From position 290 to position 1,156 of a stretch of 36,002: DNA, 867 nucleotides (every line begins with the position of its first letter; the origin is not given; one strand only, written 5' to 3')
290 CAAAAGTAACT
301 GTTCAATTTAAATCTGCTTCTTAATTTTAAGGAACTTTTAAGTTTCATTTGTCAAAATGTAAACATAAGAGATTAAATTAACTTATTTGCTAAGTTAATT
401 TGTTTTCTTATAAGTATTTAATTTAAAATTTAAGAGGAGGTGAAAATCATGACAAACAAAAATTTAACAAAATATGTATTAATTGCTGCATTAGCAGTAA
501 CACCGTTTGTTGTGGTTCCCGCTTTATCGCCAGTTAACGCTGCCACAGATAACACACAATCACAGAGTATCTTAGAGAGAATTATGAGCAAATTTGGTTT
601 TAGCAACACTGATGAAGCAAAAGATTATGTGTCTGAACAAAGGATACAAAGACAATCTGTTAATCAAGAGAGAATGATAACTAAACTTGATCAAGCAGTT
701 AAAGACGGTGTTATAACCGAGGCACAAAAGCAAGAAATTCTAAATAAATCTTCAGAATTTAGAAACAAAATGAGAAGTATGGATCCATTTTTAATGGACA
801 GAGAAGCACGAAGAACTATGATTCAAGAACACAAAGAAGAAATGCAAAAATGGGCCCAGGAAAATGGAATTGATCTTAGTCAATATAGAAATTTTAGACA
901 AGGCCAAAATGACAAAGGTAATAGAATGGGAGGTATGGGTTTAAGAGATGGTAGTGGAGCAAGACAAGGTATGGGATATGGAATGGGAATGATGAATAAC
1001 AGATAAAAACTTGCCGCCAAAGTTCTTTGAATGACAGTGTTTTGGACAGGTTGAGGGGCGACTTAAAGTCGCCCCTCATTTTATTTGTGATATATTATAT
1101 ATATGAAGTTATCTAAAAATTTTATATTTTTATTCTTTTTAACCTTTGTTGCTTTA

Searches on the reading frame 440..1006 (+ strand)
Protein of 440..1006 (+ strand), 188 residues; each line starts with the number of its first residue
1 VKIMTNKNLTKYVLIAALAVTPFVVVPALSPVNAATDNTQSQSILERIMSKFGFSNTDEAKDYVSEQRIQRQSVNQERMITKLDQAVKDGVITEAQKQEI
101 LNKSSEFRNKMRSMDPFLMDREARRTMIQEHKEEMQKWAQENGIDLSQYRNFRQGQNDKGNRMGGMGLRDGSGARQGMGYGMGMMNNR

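Call 93: search_protein_families(library=ncbifam, proteins=[window:440-1006:+], max_evalue=0.001)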
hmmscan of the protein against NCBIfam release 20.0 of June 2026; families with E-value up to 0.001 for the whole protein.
window:440-1006:+ (188 aa): 1 family
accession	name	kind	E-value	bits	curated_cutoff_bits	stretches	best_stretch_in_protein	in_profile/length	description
NF033432.0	ThioGly_TfuA_rel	equivalog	0.00094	18.7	235.2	0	66-147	117-197/211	TfuA-related McrA-glycine thioamidation protein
